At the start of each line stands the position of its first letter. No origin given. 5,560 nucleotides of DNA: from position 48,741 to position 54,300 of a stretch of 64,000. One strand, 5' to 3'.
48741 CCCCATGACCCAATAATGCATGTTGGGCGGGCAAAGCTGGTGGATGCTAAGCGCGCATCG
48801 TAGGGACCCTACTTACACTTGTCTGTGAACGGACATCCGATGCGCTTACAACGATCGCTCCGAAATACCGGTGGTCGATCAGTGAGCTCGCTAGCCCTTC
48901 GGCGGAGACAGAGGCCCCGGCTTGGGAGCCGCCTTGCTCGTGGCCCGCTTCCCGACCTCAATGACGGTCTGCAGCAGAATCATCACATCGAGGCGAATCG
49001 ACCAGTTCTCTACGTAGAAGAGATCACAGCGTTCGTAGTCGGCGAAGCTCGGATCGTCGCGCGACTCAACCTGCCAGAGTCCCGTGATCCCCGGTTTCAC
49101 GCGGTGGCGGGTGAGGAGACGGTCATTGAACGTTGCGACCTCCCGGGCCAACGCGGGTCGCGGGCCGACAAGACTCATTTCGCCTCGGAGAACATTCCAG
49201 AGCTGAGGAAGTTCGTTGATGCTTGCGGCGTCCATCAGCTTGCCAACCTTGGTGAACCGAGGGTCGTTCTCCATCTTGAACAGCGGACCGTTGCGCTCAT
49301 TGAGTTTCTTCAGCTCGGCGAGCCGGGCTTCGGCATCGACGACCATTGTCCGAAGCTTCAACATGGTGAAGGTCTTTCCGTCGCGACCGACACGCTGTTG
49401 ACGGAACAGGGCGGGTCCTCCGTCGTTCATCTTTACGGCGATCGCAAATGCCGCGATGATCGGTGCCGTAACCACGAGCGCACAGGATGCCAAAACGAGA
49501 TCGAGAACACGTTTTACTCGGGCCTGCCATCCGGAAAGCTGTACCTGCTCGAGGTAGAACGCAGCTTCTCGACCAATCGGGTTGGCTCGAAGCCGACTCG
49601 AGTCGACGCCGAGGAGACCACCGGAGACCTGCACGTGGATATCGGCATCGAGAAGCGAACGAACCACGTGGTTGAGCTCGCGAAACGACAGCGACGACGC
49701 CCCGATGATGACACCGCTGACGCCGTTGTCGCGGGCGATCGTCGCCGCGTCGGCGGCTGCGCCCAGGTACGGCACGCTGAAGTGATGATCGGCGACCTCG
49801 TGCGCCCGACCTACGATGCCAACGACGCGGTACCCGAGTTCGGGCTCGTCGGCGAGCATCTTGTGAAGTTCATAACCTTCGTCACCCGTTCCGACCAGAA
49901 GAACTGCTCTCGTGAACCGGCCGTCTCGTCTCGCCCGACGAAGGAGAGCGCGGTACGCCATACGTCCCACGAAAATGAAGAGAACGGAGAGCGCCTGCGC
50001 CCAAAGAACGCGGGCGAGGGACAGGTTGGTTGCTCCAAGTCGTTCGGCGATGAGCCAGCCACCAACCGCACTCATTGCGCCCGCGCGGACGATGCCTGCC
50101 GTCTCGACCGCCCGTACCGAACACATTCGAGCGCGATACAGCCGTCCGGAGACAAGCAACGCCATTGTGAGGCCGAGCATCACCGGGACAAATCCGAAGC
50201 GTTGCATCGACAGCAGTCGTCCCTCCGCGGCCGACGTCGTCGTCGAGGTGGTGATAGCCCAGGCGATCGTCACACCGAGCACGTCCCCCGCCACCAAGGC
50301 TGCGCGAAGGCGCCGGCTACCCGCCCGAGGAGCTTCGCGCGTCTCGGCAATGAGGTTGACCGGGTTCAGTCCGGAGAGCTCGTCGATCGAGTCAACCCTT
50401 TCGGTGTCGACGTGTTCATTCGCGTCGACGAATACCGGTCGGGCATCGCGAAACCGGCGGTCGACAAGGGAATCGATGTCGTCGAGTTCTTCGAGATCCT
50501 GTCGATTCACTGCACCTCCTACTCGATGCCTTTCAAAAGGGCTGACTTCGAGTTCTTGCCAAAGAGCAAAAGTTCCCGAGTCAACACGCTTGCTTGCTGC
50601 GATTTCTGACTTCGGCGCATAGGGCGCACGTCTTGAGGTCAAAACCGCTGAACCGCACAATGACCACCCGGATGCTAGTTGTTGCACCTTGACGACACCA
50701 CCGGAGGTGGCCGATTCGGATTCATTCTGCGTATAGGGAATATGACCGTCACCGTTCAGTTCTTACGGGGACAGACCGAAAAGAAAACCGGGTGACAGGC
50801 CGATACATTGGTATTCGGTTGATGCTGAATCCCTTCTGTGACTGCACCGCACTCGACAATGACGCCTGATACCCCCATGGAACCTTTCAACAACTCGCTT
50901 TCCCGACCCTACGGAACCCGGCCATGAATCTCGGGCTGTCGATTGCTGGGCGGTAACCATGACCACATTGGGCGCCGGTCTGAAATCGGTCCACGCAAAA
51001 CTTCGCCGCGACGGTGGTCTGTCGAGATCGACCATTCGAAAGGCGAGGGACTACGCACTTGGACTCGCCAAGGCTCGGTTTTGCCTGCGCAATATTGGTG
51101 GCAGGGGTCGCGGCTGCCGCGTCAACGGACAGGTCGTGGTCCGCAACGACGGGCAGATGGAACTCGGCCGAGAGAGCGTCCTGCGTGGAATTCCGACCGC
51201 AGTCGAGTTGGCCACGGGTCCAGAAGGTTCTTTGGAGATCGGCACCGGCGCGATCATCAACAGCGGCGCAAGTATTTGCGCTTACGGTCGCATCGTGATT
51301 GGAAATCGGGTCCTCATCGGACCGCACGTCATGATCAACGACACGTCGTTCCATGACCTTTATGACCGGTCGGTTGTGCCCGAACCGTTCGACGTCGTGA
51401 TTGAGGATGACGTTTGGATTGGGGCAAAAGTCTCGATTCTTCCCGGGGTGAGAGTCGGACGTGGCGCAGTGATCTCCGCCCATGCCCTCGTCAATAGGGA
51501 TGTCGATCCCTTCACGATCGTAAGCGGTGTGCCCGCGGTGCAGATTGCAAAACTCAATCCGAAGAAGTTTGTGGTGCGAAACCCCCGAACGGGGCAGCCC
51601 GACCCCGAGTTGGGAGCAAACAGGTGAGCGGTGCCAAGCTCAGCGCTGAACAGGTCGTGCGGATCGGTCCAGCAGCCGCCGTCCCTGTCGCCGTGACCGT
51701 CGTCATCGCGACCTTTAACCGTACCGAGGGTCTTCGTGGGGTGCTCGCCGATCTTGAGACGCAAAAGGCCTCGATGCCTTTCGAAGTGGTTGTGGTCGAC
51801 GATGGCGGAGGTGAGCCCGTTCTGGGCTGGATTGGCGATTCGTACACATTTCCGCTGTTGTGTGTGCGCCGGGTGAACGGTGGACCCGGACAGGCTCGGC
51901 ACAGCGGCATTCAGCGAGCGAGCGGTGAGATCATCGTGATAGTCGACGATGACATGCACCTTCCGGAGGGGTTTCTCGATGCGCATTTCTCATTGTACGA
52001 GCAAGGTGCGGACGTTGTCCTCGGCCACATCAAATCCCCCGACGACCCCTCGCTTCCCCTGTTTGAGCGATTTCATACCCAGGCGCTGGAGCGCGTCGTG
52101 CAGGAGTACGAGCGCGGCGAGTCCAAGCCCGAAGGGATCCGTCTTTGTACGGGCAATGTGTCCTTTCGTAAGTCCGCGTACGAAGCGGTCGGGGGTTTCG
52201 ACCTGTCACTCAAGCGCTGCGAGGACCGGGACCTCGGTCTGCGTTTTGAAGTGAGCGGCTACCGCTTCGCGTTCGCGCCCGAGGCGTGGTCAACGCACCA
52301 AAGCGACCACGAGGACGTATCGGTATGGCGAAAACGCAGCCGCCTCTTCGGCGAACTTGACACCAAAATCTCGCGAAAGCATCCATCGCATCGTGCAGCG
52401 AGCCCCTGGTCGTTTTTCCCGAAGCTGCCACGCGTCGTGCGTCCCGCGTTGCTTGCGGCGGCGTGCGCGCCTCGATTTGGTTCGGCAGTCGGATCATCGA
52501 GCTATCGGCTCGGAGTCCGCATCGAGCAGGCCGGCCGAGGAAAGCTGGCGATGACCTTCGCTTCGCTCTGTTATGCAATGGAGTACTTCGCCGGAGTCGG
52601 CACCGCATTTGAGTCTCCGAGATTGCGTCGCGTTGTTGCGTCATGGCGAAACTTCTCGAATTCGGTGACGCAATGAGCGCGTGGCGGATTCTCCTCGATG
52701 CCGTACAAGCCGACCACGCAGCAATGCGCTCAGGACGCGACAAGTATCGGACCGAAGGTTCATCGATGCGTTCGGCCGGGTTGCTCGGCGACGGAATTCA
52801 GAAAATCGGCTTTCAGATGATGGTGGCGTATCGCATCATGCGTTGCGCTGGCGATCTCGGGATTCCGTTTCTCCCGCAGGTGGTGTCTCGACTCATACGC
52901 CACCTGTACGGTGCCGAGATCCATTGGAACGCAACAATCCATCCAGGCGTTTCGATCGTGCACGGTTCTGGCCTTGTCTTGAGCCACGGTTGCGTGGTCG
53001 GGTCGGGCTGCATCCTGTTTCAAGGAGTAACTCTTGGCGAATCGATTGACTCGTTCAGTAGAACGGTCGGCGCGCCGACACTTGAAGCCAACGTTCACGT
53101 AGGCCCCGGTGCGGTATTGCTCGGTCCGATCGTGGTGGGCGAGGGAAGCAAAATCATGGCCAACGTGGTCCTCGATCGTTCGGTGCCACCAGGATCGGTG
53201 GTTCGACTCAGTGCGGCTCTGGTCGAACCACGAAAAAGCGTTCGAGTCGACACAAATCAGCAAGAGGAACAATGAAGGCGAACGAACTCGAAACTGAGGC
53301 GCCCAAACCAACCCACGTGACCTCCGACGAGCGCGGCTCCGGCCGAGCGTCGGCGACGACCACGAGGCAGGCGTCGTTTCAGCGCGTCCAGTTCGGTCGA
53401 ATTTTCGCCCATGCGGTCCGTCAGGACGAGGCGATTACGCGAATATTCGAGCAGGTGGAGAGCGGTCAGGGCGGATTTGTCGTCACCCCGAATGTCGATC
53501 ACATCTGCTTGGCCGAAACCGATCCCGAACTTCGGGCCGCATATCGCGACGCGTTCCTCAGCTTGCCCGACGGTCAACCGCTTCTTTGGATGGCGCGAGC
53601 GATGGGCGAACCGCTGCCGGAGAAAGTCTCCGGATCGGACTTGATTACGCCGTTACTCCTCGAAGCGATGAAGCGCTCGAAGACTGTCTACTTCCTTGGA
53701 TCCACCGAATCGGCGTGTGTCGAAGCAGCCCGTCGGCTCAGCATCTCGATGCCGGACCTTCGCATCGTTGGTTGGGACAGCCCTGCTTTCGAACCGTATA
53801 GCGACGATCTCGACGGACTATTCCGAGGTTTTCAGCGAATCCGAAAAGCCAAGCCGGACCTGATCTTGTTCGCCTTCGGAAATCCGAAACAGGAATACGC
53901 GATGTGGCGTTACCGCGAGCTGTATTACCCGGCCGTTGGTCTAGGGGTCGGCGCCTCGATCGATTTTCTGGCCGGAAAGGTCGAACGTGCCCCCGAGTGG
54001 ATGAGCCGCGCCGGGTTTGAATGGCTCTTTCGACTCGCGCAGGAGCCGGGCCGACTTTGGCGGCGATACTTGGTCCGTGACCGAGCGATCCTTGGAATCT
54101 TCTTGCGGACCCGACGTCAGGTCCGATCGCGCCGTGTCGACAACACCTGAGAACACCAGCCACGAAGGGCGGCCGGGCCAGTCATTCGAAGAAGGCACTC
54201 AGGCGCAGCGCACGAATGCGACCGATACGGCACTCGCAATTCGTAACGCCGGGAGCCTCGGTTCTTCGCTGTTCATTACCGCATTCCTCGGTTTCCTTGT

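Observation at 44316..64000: About 20 kb accessory exopolysaccharide locus with an unusual mix of pathway types, next to dnaE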

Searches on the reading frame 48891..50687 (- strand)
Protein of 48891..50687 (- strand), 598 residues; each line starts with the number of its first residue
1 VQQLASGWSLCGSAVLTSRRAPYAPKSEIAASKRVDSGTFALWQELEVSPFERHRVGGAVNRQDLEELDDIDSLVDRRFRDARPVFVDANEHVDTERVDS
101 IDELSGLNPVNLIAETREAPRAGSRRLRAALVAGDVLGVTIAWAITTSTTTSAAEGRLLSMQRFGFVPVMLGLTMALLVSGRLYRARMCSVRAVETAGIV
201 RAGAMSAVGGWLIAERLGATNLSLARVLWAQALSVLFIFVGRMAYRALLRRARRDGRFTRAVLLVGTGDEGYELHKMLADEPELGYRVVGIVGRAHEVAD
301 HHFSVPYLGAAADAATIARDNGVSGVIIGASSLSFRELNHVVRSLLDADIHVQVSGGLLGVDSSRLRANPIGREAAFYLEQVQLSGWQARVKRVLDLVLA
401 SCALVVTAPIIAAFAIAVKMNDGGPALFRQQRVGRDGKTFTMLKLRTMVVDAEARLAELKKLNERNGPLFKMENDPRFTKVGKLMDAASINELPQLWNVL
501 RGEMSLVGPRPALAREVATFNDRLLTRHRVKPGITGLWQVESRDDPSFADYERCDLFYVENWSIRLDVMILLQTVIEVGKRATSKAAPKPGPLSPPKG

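Call 4: search_protein_families(library=pfam, proteins=[window:48891-50687:-], max_evalue=0.01)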
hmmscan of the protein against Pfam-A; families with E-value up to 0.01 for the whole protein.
window:48891-50687:- (598 aa): 2 families
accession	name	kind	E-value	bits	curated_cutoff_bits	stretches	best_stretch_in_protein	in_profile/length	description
PF02397.22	Bac_transf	-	4.5e-63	212.4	27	1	392-578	1-177/179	Bacterial sugar transferase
PF13727.12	CoA_binding_3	-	1.5e-10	41.8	25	1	228-352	50-171/175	CoA-binding domain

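Call 6: search_protein_families(library=ncbifam, proteins=[window:48891-50687:-], max_evalue=0.01)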
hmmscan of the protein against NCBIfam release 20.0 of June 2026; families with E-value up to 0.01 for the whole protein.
window:48891-50687:- (598 aa): 10 families
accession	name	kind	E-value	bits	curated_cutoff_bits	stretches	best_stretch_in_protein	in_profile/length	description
TIGR03025.1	EPS_sugtrans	subfamily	3.4e-109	366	295.55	1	135-581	3-441/445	exopolysaccharide biosynthesis polyprenyl glycosylphosphotransferase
TIGR03022.1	WbaP_sugtrans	subfamily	1.6e-90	304.5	403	1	131-578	1-449/456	undecaprenyl-phosphate galactose phosphotransferase WbaP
TIGR03023.1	WcaJ_sugtrans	equivalog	2.7e-88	297.3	410.75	1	139-578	7-446/453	undecaprenyl-phosphate glucose phosphotransferase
NF041877.1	EPS_EpsZ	equivalog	8.4e-68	229.1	800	1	139-576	14-450/459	exopolysaccharide biosynthesis polyisoprenyl-phosphate hexose-1-phosphate transferase EpsZ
TIGR03013.1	EpsB_2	subfamily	2.6e-56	191.6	393.35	1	221-575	87-433/443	TIGR03013 family XrtA/PEP-CTERM system glycosyltransferase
NF052601.1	undeca_RfbP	equivalog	7.4e-51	172.8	330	1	387-575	40-232/244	undecaprenyl-phosphate galactose phosphotransferase family protein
NF007518.0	PRK10124.1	equivalog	2.1e-50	171.8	684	1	221-576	106-455/464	undecaprenyl-phosphate glucose phosphotransferase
NF011751.0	PRK15204.1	equivalog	1.8e-43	148.9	907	1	223-581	111-472/476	undecaprenyl-phosphate galactose phosphotransferase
NF050817.1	PolSacchBiosHfsE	equivalog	1.9e-38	132.4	750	1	173-575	54-456/467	polysaccharide biosynthesis protein HfsE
NF045514.1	glycotran_HepC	equivalog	3.6e-23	82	140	1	387-512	112-212/220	heterocyst development glycosyltransferase HepC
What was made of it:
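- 48891..50687 (-): g5: initiating polyprenyl-phosphate hexose-1-phosphate transferase (PHPT; WbaP/EpsZ type), divergently transcribed from the main operon. EpsZ model E 8e-68 (calls 4, 6).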

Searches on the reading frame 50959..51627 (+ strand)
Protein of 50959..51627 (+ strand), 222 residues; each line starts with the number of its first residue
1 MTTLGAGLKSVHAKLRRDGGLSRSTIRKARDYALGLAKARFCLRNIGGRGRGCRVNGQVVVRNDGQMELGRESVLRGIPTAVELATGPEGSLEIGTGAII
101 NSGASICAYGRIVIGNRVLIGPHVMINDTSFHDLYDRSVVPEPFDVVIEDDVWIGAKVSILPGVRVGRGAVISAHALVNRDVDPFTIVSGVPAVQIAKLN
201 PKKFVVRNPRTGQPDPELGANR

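Call 4: search_protein_families(library=pfam, proteins=[window:50959-51627:+], max_evalue=0.01)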
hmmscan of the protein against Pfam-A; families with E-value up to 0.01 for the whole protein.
window:50959-51627:+ (222 aa): 3 families
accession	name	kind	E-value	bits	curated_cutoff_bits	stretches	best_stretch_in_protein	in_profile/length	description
PF00132.30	Hexapep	-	5.9e-12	45.2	27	1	145-179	1-35/36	Bacterial transferase hexapeptide (six repeats)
PF14602.12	Hexapep_2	-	1.3e-06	28.4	27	1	146-174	2-28/34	Hexapeptide repeat of succinyl-transferase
PF25084.1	LbH_EIF2B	-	0.00012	22.5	54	1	93-182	23-103/105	EIF2B subunit epsilon LbH domain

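Call 6: search_protein_families(library=ncbifam, proteins=[window:50959-51627:+], max_evalue=0.01)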
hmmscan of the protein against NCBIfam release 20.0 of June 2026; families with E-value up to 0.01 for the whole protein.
window:50959-51627:+ (222 aa): 38 families (the best 25 are shown)
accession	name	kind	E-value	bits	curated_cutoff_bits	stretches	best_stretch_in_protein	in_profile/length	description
TIGR03532.1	DapD_Ac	equivalog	5.7e-17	62.1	231.75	1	95-202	108-217/231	2,3,4,5-tetrahydropyridine-2,6-dicarboxylate N-acetyltransferase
NF000490.1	chloram_CatB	equivalog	5e-16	58.7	350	1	125-198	92-163/210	type B chloramphenicol O-acetyltransferase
NF033468.1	stregram_VatI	exception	9.7e-16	58.2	415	1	144-199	111-166/208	streptogramin A O-acetyltransferase Vat(I)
NF000311.1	Vat_ABCDEFH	equivalog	1e-15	57.9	300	1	140-198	105-163/201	Vat family streptogramin A O-acetyltransferase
NF007797.0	PRK10502.1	subfamily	2.2e-15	56.8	192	1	92-197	73-177/183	WcaF family extracellular polysaccharide biosynthesis acetyltransferase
TIGR03308.1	phn_thr-fam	hypoth_equivalog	4.8e-15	55.9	201.65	1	146-201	109-164/204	phosphonate metabolim protein, transferase hexapeptide repeat family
NF000504.1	stregram_VatH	exception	1.1e-14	54.9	475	1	140-198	112-170/216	streptogramin A O-acetyltransferase Vat(H)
NF007240.0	PRK09677.1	equivalog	1.7e-14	53.8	243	1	59-200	36-185/192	putative lipopolysaccharide biosynthesis O-acetyl transferase WbbJ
NF000101.1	stregram_VatA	exception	2.4e-13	50.2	450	1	142-198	115-171/219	streptogramin A O-acetyltransferase Vat(A)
NF007076.0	PRK09527.1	equivalog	4e-13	49.2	347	1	93-201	77-187/203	galactoside O-acetyltransferase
NF058585.1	HptprglPActTf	PfamEq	4.4e-13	49.1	300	1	145-198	106-159/172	heptaprenylglyceryl phosphate O-acetyltransferase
NF000020.1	stregram_VatE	exception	1.3e-12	47.7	450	1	141-196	111-166/214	streptogramin A O-acetyltransferase Vat(E)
NF000097.1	stregram_VatC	exception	2.7e-12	47.1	425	1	146-196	119-169/212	streptogramin A O-acetyltransferase Vat(C)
NF000147.1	stregram_VatF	exception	1.9e-11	43.9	400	1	139-197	114-172/221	streptogramin A O-acetyltransferase Vat(F)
NF000111.1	stregram_VatD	exception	2.2e-11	43.9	400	1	141-197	109-165/209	streptogramin A O-acetyltransferase Vat(D)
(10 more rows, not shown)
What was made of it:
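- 50959..51627 (+): g6: hexapeptide (LbH) O-acyltransferase of WcaF/Vat type. Lineage-variable. Hexapep E 6e-12; WcaF-family hits (calls 4, 6).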

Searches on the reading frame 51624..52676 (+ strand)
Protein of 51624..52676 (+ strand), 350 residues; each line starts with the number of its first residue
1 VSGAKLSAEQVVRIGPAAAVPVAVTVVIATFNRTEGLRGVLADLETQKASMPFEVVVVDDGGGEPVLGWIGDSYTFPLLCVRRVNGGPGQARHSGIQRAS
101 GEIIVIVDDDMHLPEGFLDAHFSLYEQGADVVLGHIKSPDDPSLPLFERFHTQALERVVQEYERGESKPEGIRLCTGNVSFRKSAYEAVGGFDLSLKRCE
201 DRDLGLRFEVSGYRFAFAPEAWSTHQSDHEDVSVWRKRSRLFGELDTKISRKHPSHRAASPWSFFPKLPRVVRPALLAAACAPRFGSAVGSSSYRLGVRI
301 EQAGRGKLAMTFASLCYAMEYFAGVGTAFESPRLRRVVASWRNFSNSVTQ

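Call 4: search_protein_families(library=pfam, proteins=[window:51624-52676:+], max_evalue=0.01)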
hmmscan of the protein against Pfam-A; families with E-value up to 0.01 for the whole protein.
window:51624-52676:+ (350 aa): 5 families
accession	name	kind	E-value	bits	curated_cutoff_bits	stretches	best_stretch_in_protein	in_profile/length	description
PF00535.33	Glycos_transf_2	-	6.5e-17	62.4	23.3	1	25-189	1-167/168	Glycosyl transferase family 2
PF13632.12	Glyco_trans_2_3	-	2e-09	38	27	1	103-273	1-168/198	Glycosyl transferase family group 2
PF13641.12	Glyco_tranf_2_3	-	3.3e-07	31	27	1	24-230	3-216/230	Glycosyltransferase like family 2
PF13506.12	Glyco_transf_21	-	1.9e-06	27.9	21.7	1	94-237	24-168/174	Glycosyl transferase family 21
PF02709.20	Glyco_transf_7C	-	0.0064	16.6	23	0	173-220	18-67/78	N-terminal domain of galactosyltransferase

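Call 6: search_protein_families(library=ncbifam, proteins=[window:51624-52676:+], max_evalue=0.01)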
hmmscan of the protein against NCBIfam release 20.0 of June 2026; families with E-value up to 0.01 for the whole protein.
window:51624-52676:+ (350 aa): 14 families
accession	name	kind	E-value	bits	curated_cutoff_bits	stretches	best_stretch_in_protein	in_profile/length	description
NF041875.1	EPS_EpsD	equivalog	8.3e-80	268.6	370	1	24-332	1-313/325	exopolysaccharide biosynthesis glycosyltransferase EpsD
TIGR03965.1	mycofact_glyco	equivalog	4.7e-26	91.7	280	1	6-263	57-317/467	mycofactocin biosynthesis glycosyltransferase MftF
NF038299.1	EPS_HpsN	equivalog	2.8e-13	49.6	425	1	23-226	2-221/317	hormogonium polysaccharide biosynthesis glycosyltransferase HpsN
NF041394.1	GtaseAglG_Halo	equivalog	2.8e-09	36.7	440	1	24-204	3-186/304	glucosyl-dolichyl phosphate glucuronosyltransferase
TIGR04283.1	glyco_like_mftF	equivalog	4.1e-07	29.8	182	1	25-236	2-196/221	TIGR04283 family arsenosugar biosynthesis glycosyltransferase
NF038302.1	EPS_HpsE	equivalog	6e-07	28.7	300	1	23-112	2-98/307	hormogonium polysaccharide biosynthesis glycosyltransferase HpsE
NF007482.0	PRK10073.1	equivalog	7.4e-07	28.5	423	1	24-113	8-98/334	glycosyltransferase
TIGR03937.1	PgaC_IcaA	equivalog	2.1e-06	27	422.3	1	23-113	46-138/407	poly-beta-1,6-N-acetyl-D-glucosamine synthase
NF047588.1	GlcsyltransPgfSStrep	equivalog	5.1e-05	22.6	500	1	24-136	3-121/308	glycosyltransferase PgfS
NF050050.1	ProtGlycPglI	equivalog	0.00029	20.3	500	1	24-135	4-118/306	GalNAc(5)-diNAcBac-PP-undecaprenol beta-1,3-glucosyltransferase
TIGR04242.1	nodulat_NodC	equivalog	0.00093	18.2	550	1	20-113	47-144/395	chitooligosaccharide synthase NodC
NF007986.1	PRK10714.1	equivalog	0.0018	17.4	529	1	24-138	8-128/316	undecaprenyl-phosphate 4-deoxy-4-formamido-L-arabinose transferase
NF053739.1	GlytfEpsEBac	equivalog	0.0021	17.1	450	1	157-226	132-203/265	glycosyltransferase EpsE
NF041391.1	DPhHxTase_Halo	equivalog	0.0093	15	375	0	29-157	2-125/213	dolichyl-phosphate hexose transferase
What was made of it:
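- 51624..52676 (+): g7: GT2 glycosyltransferase, EpsD homologue. NCBIfam EPS_EpsD E 8e-80, 269 bits against a cut-off of 370 (calls 4, 6).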

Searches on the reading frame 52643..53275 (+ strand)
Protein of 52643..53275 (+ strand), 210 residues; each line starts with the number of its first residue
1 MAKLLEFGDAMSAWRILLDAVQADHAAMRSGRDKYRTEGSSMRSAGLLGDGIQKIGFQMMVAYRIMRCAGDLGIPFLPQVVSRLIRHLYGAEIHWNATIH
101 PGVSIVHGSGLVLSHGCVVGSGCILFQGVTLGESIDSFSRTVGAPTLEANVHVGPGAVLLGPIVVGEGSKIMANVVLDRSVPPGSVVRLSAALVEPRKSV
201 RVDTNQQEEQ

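Call 4: search_protein_families(library=pfam, proteins=[window:52643-53275:+], max_evalue=0.01)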
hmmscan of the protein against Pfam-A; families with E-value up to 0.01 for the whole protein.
window:52643-53275:+ (210 aa): 3 families
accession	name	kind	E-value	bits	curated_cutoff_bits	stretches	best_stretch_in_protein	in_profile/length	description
PF00132.30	Hexapep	-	6.8e-12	45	27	1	146-177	3-34/36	Bacterial transferase hexapeptide (six repeats)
PF25084.1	LbH_EIF2B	-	0.00024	21.5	54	0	90-135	55-103/105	EIF2B subunit epsilon LbH domain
PF14602.12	Hexapep_2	-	0.00035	20.7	27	0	148-179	5-34/34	Hexapeptide repeat of succinyl-transferase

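Call 6: search_protein_families(library=ncbifam, proteins=[window:52643-53275:+], max_evalue=0.01)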
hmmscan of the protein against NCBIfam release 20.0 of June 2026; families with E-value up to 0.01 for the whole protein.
window:52643-53275:+ (210 aa): 14 families
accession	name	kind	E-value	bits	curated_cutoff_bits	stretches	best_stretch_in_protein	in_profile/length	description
NF041874.1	EPS_EpsC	equivalog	1.3e-27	96.5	150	1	56-188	27-157/168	serine O-acetyltransferase EpsC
TIGR01172.1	cysE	equivalog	5.8e-25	88.2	210.65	1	56-187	27-156/162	serine O-acetyltransferase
NF008349.0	PRK11132.1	equivalog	1.3e-12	47.3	397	1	56-187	107-236/273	serine O-acetyltransferase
TIGR04016.1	WcaB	equivalog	1.9e-09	37.3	194.65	1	82-188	32-136/146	colanic acid biosynthesis acetyltransferase WcaB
NF007564.0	PRK10191.1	equivalog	1.2e-08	34.6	196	1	80-188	46-152/162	colanic acid biosynthesis acetyltransferase WcaB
NF002060.0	PRK00892.1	subfamily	8.2e-06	25.2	207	0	146-191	115-160/345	UDP-3-O-(3-hydroxymyristoyl)glucosamine N-acyltransferase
TIGR01853.1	lipid_A_lpxD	equivalog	5.4e-05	22.3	242.5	0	149-192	127-170/325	UDP-3-O-(3-hydroxymyristoyl)glucosamine N-acyltransferase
TIGR03570.1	NeuD_NnaD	subfamily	0.00011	21.8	160.8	1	89-187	104-196/202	NeuD/PglB/VioB family sugar acetyltransferase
NF052502.1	man1P_GTase_Rv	exception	0.00032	19.7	440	1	93-181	249-334/352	mannose-1-phosphate guanylyltransferase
NF003657.0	PRK05289.1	equivalog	0.00074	18.7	226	0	146-181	17-52/264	acyl-ACP--UDP-N-acetylglucosamine O-acyltransferase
NF010932.0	PRK14352.1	equivalog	0.0014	17.4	611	1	148-187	405-444/488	bifunctional UDP-N-acetylglucosamine diphosphorylase/glucosamine-1-phosphate N-acetyltransferase GlmU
TIGR03532.1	DapD_Ac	equivalog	0.0026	17.4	231.75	1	109-192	127-208/231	2,3,4,5-tetrahydropyridine-2,6-dicarboxylate N-acetyltransferase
TIGR03991.1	alt_bact_glmU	hypoth_equivalog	0.0046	16.3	225.3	0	141-180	198-237/394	UDP-N-acetylglucosamine diphosphorylase/glucosamine-1-phosphate N-acetyltransferase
TIGR03308.1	phn_thr-fam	hypoth_equivalog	0.0082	16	201.65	1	148-195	112-160/204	phosphonate metabolim protein, transferase hexapeptide repeat family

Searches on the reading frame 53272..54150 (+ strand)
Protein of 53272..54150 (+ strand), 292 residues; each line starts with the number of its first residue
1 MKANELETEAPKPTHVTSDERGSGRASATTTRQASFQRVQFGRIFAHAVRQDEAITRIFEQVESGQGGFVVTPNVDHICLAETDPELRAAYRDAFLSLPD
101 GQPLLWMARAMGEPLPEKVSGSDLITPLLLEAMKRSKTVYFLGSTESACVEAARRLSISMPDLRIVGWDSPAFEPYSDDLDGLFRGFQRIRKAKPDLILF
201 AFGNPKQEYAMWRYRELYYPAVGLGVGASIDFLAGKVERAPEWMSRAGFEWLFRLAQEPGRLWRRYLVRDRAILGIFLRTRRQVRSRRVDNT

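Call 4: search_protein_families(library=pfam, proteins=[window:53272-54150:+], max_evalue=0.01)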
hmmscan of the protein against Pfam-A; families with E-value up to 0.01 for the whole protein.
window:53272-54150:+ (292 aa): 1 family
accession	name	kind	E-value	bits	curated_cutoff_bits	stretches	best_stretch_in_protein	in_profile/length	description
PF03808.19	Glyco_tran_WecG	-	9.9e-53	178.8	27.4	1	95-266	2-168/168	Glycosyl transferase WecG/TagA/CpsF family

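Call 6: search_protein_families(library=ncbifam, proteins=[window:53272-54150:+], max_evalue=0.01)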
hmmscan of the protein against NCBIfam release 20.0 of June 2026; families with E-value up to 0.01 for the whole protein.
window:53272-54150:+ (292 aa): 4 families
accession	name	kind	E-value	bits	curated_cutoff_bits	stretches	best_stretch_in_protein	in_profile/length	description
NF041872.1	EPS_EpsA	equivalog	8.4e-62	208.9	500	1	30-280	9-257/265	exopolysaccharide biosynthesis glycosyltransferase EpsA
TIGR00696.1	wecG_tagA_cpsF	superfamily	7.9e-38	129.9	69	1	94-268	6-175/178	WecB/TagA/CpsF family glycosyltransferase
NF002980.1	PRK03692.1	equivalog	1.9e-25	89.7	323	1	46-265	11-225/240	lipopolysaccharide N-acetylmannosaminouronosyltransferase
NF041710.1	UDPacetylman_taseTarA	equivalog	4.8e-24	85.2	350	1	52-264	25-229/247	N-acetylglucosaminyldiphosphoundecaprenol N-acetyl-beta-D-mannosaminyltransferase TarA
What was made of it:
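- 53272..54150 (+): g9: GT26 (WecG/TagA/CpsF) glycosyltransferase, EpsA homologue. EPS_EpsA E 8e-62 (calls 4, 6).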
